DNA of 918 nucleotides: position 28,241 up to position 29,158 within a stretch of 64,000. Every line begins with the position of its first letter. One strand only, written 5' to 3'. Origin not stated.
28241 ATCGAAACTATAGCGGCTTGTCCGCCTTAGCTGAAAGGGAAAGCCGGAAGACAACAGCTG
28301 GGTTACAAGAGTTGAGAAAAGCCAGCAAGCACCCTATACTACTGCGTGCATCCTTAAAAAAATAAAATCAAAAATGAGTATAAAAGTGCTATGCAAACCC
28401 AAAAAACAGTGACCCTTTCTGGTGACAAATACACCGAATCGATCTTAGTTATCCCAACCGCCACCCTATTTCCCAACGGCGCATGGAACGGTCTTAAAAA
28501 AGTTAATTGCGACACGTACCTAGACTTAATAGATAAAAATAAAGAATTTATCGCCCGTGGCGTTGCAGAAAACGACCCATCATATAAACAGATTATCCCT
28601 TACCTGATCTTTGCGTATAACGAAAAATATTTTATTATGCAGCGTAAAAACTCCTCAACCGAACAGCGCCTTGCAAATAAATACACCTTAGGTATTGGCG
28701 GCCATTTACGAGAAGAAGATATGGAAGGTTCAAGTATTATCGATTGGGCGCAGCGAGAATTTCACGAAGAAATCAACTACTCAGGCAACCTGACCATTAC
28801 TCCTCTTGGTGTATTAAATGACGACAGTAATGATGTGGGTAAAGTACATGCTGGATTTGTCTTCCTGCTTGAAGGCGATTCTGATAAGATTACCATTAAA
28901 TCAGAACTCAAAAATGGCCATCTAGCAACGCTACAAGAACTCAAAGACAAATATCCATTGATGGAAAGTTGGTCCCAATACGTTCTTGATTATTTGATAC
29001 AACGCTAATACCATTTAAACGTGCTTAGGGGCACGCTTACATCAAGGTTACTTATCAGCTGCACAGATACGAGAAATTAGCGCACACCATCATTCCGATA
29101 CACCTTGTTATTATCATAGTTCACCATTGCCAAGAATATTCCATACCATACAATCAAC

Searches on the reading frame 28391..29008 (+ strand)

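Call 5: search_protein_families(library=pfam, proteins=[window:28391-29008:+], max_evalue=1)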
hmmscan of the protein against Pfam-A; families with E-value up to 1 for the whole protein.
window:28391-29008:+ (205 aa): 1 family
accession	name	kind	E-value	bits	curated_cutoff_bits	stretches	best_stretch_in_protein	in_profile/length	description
PF00293.34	NUDIX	-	0.0048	17.3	21.1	1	73-188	8-120/134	NUDIX domain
